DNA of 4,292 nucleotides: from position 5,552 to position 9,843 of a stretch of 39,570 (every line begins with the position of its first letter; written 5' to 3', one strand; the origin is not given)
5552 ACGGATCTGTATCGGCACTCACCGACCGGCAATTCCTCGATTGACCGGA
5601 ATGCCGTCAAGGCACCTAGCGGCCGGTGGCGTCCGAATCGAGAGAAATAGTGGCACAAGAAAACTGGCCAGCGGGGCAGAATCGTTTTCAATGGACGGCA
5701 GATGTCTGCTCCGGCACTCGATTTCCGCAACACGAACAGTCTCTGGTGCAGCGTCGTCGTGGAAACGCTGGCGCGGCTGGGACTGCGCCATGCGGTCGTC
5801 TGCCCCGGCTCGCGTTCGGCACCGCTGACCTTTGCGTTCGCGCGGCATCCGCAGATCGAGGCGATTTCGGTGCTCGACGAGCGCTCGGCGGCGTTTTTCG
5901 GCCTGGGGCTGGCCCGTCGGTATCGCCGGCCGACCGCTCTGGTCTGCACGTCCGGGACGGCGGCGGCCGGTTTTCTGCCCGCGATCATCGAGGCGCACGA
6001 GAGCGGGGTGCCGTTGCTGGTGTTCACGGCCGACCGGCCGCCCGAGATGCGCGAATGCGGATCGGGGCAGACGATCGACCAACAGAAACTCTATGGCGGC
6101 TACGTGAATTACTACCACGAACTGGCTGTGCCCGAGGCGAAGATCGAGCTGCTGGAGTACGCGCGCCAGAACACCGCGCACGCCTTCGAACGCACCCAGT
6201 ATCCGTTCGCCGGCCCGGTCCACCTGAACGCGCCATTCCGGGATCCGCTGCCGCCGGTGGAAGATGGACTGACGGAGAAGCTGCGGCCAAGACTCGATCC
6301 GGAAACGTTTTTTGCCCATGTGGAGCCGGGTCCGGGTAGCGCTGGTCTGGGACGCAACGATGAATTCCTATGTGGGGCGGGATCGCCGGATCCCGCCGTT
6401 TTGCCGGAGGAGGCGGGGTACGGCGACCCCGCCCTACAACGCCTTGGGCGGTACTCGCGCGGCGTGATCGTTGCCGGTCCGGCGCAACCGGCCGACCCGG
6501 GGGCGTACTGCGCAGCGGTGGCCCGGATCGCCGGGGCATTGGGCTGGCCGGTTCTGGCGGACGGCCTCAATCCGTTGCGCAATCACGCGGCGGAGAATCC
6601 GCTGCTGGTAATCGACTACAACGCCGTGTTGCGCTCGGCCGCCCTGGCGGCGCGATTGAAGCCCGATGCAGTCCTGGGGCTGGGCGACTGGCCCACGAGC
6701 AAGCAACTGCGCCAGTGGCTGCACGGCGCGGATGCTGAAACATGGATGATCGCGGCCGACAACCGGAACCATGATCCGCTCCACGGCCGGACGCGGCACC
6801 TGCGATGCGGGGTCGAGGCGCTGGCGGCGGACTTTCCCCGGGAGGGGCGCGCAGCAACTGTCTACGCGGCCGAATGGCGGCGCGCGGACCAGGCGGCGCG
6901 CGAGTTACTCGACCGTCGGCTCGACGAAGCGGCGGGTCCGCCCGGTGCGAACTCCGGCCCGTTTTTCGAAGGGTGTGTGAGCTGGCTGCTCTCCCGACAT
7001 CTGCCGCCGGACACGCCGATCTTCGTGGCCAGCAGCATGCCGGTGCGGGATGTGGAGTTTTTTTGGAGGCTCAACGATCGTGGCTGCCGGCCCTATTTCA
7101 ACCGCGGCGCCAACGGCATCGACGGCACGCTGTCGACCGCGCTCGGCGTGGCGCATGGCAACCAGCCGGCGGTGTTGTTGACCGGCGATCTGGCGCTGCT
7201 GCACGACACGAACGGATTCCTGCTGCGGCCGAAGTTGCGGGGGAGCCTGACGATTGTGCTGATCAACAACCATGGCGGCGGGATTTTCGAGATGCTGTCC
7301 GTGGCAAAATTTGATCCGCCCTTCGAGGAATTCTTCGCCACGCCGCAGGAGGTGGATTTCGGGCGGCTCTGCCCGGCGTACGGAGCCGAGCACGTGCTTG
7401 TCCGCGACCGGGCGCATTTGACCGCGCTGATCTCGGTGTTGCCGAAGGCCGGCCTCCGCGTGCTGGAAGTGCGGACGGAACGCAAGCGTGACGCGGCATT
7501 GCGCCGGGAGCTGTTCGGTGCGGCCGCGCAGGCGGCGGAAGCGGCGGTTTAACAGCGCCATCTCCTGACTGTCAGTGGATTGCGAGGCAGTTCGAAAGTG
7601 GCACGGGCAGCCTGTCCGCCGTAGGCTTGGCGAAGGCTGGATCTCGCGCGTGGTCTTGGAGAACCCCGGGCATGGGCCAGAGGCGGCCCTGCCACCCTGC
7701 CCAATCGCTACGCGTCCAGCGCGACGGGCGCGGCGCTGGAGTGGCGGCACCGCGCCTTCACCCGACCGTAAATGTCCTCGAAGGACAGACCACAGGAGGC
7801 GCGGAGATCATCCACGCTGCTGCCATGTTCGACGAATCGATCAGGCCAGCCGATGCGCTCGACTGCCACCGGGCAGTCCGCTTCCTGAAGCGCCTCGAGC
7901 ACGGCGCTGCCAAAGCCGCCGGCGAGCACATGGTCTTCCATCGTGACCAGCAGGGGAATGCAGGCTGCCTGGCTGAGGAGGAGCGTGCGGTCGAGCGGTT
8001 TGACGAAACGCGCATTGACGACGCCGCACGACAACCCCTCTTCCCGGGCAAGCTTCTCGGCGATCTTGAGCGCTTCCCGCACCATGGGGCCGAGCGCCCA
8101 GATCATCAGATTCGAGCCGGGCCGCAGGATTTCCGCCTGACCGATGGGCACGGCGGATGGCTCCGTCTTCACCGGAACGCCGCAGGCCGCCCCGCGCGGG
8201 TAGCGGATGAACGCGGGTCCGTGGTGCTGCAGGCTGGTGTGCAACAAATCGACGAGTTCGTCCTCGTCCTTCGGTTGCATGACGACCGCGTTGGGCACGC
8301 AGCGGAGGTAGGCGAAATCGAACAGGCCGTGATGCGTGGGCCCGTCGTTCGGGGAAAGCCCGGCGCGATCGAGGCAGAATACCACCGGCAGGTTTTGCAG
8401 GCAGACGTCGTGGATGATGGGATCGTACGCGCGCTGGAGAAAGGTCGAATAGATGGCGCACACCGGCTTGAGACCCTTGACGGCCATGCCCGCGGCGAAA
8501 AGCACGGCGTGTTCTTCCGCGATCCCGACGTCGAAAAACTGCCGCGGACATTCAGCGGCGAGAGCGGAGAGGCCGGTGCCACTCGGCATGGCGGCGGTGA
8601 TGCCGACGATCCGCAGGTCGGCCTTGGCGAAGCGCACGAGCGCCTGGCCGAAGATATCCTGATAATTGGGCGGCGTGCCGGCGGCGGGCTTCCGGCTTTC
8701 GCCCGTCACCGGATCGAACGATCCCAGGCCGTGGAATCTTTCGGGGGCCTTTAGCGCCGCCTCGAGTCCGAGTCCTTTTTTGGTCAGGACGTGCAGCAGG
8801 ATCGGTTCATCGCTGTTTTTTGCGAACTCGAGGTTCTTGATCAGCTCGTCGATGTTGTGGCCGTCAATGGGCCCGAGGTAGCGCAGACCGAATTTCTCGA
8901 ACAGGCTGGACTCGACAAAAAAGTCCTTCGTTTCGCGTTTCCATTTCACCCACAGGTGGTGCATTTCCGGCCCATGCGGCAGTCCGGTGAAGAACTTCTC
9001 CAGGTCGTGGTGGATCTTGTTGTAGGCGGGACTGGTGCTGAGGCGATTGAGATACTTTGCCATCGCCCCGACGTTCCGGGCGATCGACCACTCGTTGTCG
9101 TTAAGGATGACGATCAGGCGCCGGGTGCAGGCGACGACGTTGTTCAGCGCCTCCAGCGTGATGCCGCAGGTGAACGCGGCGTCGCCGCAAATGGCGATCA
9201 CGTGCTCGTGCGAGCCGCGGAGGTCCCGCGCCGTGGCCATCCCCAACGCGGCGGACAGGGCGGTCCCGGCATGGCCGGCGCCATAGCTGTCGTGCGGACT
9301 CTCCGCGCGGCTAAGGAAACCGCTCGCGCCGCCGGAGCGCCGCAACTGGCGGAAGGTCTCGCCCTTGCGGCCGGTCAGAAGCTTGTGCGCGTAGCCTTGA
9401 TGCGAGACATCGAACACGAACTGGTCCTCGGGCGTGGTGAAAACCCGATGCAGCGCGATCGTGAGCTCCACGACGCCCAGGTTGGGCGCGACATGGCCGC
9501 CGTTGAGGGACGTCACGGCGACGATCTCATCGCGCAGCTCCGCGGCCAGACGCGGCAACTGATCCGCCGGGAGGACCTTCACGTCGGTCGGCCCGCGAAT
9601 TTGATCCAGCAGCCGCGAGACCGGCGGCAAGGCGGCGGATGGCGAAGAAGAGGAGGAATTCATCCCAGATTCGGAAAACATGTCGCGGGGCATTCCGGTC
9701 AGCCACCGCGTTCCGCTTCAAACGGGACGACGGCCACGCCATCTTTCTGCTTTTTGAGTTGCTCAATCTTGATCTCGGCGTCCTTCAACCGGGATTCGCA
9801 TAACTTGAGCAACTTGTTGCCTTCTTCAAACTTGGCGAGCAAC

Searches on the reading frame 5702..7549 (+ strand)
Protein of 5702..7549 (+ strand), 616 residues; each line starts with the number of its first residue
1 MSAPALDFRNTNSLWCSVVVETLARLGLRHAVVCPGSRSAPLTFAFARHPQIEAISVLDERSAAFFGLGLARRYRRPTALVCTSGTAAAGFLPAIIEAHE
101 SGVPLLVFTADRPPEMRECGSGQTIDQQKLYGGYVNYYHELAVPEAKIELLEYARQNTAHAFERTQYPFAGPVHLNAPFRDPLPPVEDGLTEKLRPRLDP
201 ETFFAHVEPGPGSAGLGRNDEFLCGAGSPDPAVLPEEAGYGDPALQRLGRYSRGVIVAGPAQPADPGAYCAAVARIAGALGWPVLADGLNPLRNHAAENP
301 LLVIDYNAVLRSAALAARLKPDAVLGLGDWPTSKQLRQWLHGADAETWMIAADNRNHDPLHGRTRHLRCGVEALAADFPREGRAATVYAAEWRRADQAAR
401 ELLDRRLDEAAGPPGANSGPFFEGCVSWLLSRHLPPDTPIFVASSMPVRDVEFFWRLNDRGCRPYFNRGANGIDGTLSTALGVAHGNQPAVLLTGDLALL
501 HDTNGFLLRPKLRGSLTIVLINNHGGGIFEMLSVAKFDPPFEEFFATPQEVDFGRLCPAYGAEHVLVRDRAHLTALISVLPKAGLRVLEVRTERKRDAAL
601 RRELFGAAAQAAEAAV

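Call 25: find_related_loci(query=window:5702-7549:+, collection=genome_contigs, flank=10000)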
Query window:5702-7549:+ (616 aa) in genome_contigs; peptide patterns used: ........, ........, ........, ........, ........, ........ (x = any residue, [..] = any of these).
382 stretches matched a pattern; 299 encode a relative of the query (tblastn E <= 1e-3); the best 80 are kept; 80 distinct loci.
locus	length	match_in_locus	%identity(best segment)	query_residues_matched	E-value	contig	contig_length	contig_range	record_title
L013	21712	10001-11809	80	1-605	0e+0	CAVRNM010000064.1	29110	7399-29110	MAG: uncultured Verrucomicrobiae bacterium isolate MFD01223.bin.2.31 genome assembly, contig: contig_110475, whole genom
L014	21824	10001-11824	69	1-605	0e+0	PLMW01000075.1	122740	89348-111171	MAG: Opitutia bacterium isolate fen_1467 73.20120800_E2X.33_contig_533, whole genome shotgun sequence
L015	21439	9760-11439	67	1-597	0e+0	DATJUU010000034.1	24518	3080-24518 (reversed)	MAG TPA_asm: Opitutaceae bacterium isolate SMAG_U15054 k141_3783034, whole genome shotgun sequence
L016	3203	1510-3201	66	1-591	0e+0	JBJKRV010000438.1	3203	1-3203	MAG: Opitutaceae bacterium isolate Bin_67 S1Ck127_841443_flag_1_multi_3.0000_len_3203, whole genome shotgun sequence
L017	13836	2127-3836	59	6-611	0e+0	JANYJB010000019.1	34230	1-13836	MAG: Verrucomicrobia bacterium isolate GL140_3_metabinner_49 GL140_3_k141_892096, whole genome shotgun sequence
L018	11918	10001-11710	59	6-611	0e+0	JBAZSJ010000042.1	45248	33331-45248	MAG: Opitutaceae bacterium isolate SO_2017_GW1_170 NODE_3955_length_45248_cov_2.752133_OW334_2017, whole genome shotgun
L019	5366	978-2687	59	6-611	0e+0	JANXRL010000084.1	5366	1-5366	MAG: Verrucomicrobia bacterium isolate 336R_metabat_178 336R_k141_923954, whole genome shotgun sequence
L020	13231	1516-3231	58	4-611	0e+0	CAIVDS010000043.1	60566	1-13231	MAG: uncultured Verrucomicrobia bacterium isolate Umea3_bin-4024 genome assembly, contig: bin-4024:043/114, whole genome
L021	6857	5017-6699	61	6-605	0e+0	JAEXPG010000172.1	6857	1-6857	MAG: Verrucomicrobia bacterium isolate OH_HBrB_179 k127_870869, whole genome shotgun sequence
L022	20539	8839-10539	60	3-608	0e+0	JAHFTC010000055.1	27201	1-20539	MAG: Opitutaceae bacterium isolate nzgw611 NODE_2649_length_27202_cov_3.867287, whole genome shotgun sequence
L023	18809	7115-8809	59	3-601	0e+0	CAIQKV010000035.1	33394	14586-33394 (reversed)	MAG: uncultured Opitutae bacterium isolate MJ-2014-D4_bin-006 genome assembly, contig: bin-006:035/121, whole genome sho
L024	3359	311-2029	59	1-608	0e+0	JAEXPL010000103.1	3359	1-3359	MAG: Verrucomicrobia bacterium isolate OH_HBrB_185 k127_1473716, whole genome shotgun sequence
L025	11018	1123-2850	56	6-616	0e+0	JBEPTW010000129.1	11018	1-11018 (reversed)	MAG: Verrucomicrobiota bacterium isolate 22E.concoct.012 NODE_5365_length_11018_cov_9.943720, whole genome shotgun seque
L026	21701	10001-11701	58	6-605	0e+0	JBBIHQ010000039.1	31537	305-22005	MAG: Opitutia bacterium isolate SIS170217_bin_118 NODE_1542_length_31537_cov_8.513722, whole genome shotgun sequence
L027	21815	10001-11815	51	6-610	0e+0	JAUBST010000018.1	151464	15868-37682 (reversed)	Microcoleus sp. F6_B6 NODE_30_length_151464_cov_133.966833, whole genome shotgun sequence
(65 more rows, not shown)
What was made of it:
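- On Class II microcins: The host is a Verrucomicrobiota/Opitutia bacterium, from the nearest MenD relatives (call 25).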

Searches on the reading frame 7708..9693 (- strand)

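Call 81: search_protein_families(library=pfam, proteins=[window:7708-9693:-], max_evalue=0.00001)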
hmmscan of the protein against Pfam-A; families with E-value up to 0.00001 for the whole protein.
window:7708-9693:- (661 aa): 4 families
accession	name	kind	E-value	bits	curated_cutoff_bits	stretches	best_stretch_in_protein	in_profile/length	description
PF13292.11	DXP_synthase_N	-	1e-107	360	21.2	1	29-304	1-274/274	1-deoxy-D-xylulose-5-phosphate synthase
PF02779.29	Transket_pyr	-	6.5e-42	143.6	27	1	342-502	3-171/174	Transketolase, pyrimidine binding domain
PF02780.25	Transketolase_C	-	4.5e-28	98.1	25.9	1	518-641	1-124/124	Transketolase, C-terminal domain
PF02775.26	TPP_enzyme_C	-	8.6e-09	35.8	21.9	1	130-220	18-102/151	Thiamine pyrophosphate enzyme, C-terminal TPP binding domain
